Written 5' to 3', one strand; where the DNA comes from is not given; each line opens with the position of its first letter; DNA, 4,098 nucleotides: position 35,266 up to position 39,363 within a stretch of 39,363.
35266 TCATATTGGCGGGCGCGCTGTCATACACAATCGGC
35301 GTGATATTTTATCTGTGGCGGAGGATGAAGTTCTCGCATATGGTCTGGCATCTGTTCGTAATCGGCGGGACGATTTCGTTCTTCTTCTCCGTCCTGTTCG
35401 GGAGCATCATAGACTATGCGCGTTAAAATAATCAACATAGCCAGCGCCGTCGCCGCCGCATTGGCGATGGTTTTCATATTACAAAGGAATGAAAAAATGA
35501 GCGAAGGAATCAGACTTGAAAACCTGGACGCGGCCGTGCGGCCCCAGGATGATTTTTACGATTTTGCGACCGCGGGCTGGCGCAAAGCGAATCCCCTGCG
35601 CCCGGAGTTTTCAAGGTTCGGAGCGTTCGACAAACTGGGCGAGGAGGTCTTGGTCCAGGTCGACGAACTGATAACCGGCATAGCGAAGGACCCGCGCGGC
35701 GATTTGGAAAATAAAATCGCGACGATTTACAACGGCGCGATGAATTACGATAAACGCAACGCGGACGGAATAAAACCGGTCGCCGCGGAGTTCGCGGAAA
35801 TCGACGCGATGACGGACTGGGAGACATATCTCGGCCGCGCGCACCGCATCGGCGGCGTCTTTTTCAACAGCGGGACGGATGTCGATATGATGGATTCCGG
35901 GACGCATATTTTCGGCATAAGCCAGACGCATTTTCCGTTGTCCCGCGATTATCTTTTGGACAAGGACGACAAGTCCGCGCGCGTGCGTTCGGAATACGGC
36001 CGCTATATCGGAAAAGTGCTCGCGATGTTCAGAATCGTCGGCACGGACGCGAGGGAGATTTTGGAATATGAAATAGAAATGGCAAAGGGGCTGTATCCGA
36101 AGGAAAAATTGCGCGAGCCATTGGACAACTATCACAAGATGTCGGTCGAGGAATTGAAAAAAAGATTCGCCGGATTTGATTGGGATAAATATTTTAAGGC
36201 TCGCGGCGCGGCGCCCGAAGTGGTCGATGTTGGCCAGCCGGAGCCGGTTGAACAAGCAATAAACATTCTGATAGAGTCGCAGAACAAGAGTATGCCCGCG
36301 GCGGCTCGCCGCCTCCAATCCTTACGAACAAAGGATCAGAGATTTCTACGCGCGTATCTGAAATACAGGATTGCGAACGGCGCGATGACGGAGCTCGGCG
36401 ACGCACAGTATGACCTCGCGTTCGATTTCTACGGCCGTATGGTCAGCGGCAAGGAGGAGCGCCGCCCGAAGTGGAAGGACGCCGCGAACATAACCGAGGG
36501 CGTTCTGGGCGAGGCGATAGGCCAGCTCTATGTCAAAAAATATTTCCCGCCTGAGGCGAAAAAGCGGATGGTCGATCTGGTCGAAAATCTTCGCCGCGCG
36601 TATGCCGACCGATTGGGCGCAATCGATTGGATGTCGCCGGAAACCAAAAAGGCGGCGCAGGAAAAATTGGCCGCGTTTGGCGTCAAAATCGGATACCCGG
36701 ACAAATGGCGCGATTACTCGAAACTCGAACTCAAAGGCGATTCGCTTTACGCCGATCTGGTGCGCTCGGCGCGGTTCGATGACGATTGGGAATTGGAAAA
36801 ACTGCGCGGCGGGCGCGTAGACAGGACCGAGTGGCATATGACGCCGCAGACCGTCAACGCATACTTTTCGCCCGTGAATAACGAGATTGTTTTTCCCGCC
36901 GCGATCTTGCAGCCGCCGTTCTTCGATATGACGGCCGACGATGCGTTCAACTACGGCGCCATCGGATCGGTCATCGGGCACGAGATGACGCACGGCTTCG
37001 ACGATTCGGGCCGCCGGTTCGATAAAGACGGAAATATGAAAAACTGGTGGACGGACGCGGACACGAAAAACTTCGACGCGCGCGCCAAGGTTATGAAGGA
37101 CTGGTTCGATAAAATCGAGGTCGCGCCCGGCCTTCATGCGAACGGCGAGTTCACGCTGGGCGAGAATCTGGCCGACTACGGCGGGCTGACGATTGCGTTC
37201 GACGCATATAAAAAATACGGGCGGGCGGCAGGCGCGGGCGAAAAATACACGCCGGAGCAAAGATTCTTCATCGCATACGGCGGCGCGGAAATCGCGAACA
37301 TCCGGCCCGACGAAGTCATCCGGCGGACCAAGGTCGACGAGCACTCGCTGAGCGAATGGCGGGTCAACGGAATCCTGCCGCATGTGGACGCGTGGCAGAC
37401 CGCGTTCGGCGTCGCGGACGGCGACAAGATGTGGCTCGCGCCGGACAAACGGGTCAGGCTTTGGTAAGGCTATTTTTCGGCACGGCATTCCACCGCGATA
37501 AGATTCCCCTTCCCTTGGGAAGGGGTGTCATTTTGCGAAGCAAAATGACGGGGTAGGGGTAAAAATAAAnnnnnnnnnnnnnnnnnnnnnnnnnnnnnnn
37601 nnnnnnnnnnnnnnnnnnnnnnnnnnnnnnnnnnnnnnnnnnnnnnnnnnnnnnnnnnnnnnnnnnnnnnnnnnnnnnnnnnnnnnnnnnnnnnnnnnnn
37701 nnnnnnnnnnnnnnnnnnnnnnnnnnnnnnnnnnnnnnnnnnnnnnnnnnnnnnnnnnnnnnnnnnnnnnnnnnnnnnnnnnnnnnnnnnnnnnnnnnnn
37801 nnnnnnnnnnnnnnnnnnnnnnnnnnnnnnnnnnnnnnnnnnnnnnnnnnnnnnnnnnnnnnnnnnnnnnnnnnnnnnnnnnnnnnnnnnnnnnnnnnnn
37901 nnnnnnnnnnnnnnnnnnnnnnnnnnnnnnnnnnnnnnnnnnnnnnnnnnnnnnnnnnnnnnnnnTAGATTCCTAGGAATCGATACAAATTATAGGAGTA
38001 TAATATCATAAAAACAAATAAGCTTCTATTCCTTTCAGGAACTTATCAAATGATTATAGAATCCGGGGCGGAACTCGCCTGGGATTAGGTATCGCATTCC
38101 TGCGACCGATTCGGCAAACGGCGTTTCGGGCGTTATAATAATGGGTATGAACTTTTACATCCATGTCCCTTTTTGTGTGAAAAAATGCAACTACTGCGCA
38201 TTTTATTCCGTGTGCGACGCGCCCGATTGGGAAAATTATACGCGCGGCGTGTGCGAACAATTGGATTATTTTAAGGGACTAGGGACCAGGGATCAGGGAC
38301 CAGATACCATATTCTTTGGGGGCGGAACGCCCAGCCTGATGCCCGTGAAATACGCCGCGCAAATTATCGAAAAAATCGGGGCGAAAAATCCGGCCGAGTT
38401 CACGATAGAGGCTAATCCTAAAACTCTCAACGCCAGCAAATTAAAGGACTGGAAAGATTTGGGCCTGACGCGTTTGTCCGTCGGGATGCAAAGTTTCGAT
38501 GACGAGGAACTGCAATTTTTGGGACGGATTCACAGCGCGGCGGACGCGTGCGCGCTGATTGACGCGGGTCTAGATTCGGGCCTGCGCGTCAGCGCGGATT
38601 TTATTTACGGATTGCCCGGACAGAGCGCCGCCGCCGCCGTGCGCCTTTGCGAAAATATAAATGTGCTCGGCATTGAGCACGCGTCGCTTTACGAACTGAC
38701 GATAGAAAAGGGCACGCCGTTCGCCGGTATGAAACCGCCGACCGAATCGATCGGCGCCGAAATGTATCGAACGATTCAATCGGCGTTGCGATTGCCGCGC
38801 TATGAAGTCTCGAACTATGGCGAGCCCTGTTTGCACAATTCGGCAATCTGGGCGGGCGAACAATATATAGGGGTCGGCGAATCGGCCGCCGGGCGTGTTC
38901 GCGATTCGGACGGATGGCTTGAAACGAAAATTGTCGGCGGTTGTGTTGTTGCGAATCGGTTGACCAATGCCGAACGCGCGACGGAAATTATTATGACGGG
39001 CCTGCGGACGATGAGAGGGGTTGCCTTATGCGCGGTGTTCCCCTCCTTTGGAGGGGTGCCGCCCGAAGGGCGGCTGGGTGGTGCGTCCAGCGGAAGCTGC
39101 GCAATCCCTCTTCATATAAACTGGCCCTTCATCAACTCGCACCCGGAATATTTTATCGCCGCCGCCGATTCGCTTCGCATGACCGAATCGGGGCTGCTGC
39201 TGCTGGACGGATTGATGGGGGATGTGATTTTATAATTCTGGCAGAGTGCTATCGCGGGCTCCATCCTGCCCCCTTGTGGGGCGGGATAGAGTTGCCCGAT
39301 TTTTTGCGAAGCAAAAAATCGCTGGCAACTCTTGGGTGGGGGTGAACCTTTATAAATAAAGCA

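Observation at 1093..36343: Strand-polar palindromic motif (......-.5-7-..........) embedded only in coding sequences, 10 copies all in one absolute orientation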

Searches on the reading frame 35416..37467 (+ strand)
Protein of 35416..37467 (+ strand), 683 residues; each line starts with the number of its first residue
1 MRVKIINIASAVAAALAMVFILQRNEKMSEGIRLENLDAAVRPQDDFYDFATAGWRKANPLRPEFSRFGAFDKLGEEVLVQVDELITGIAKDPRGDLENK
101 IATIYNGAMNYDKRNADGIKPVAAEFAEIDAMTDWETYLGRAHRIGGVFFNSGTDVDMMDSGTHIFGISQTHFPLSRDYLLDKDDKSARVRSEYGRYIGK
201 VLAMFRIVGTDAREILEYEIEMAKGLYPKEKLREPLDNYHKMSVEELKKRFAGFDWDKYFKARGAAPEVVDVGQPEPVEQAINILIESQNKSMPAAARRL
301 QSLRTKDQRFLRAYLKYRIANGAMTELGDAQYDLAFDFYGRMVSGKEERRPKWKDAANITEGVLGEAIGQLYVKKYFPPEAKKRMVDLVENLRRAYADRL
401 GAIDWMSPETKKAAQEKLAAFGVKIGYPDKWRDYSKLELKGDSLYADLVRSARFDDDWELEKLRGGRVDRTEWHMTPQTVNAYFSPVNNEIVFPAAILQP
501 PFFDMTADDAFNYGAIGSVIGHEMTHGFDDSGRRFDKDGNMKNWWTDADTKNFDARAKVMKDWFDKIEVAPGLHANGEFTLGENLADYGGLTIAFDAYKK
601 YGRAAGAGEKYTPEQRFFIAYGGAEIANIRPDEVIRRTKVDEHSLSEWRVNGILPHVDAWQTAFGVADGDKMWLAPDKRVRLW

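Call 8: search_protein_families(library=pfam, proteins=[window:35416-37467:+])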
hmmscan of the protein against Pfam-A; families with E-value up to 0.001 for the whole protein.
window:35416-37467:+ (683 aa): 2 families
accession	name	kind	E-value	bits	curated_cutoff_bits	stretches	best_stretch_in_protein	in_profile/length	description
PF05649.18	Peptidase_M13_N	-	2.4e-93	314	32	1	43-428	1-381/381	Peptidase family M13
PF01431.27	Peptidase_M13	-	1.4e-63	214.7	24.5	1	481-680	1-205/205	Peptidase family M13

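Call 23: search_solved_structures(query=window:35416-37467:+, show_alignments=2, max_evalue=1e-10)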
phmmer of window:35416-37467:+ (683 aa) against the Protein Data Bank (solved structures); distinct sequences matched with E-value up to 1e-10: 14.
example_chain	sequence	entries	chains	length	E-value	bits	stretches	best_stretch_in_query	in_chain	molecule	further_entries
9eyg_A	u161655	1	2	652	2.7e-194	651.1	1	30-683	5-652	Peptidase family M13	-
9kn2_A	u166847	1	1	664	1.5e-169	569.3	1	30-683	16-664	Endopeptidase PepO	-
9fma_A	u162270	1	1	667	1.5e-169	569.3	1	30-683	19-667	Endopeptidase PepO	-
7k1v_A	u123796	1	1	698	5.7e-119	402.1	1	29-683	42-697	Zinc metalloprotease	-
3zuk_A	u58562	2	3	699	7.4e-119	401.7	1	29-683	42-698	ENDOPEPTIDASE, PEPTIDASE FAMILY M13 | Probable zinc metalloprotease Zmp1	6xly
3dwb_A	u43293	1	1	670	1.3e-79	272.1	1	34-671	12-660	Endothelin-converting enzyme 1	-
5jmy_A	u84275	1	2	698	6.8e-79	269.7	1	33-683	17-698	Neprilysin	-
1dmt_A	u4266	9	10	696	6.8e-79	269.7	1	33-683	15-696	NEUTRAL ENDOPEPTIDASE | Neprilysin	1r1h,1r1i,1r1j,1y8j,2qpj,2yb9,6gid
6suk_A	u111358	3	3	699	6.9e-79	269.6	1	33-683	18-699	Neprilysin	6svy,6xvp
4xbh_A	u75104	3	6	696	1.5e-78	268.5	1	33-683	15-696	Neprilysin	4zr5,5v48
6sh1_AAA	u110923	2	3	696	1.8e-78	268.3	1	33-683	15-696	Neprilysin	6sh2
4cth_A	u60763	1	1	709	8.2e-78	266.1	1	33-683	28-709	NEPRILYSIN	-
4iuw_A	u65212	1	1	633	8.4e-61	209.9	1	42-683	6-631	Neutral endopeptidase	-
6row_A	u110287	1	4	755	1.5e-34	123.1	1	456-683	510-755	Putative zinc metallopeptidase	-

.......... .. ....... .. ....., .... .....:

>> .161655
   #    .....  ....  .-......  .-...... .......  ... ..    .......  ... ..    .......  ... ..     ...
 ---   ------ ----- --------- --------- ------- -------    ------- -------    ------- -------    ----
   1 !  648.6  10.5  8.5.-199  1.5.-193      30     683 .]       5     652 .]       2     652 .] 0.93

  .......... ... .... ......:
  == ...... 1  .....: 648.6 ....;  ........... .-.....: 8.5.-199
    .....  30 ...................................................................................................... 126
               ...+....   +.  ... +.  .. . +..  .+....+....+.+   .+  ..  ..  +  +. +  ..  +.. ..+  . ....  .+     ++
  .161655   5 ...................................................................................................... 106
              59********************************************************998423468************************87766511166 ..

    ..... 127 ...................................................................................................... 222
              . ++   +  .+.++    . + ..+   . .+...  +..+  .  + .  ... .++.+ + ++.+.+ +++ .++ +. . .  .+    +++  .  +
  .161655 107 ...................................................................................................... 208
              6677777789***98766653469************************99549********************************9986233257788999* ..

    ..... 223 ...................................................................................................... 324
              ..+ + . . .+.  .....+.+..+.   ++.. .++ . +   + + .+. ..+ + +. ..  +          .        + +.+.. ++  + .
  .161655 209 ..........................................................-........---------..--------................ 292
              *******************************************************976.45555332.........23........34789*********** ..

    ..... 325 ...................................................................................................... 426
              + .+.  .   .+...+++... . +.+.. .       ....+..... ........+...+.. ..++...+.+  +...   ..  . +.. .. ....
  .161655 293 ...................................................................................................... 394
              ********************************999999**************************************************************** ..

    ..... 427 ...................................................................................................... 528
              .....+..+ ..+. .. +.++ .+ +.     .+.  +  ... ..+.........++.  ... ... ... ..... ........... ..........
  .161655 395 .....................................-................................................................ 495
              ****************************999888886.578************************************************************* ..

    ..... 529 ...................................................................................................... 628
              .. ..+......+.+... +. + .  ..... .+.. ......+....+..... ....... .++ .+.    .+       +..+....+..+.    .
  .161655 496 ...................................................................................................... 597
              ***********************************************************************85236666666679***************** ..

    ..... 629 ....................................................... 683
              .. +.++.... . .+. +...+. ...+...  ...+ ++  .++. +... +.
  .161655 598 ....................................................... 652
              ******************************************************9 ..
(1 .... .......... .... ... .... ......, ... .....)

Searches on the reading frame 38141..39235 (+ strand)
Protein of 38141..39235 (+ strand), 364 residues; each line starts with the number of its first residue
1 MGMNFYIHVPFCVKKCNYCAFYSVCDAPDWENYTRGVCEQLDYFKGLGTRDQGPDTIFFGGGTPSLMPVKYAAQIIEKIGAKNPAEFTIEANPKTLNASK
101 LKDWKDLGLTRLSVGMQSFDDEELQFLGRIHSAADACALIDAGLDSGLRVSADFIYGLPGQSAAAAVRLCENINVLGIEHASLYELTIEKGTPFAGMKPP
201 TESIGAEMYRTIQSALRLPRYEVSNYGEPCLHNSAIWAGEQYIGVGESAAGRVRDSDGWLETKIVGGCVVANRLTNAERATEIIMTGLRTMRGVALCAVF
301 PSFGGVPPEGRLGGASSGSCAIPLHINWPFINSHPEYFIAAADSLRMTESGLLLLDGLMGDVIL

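Call 11: find_encoding_contigs(protein=window:38141-39235:+, flank=10000, max_places=10)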
Protein window:38141-39235:+ (364 aa): no gene with exactly this product is on record in the collection.

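Call 29: search_protein_families(library=pfam, proteins=[window:38141-39235:+], max_evalue=0.01)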
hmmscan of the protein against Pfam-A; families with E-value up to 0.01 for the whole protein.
window:38141-39235:+ (364 aa): 1 family
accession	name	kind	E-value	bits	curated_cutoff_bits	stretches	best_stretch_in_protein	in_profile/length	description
PF04055.27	Radical_SAM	-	4.2e-22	79.5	29.5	1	6-165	1-158/166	Radical SAM superfamily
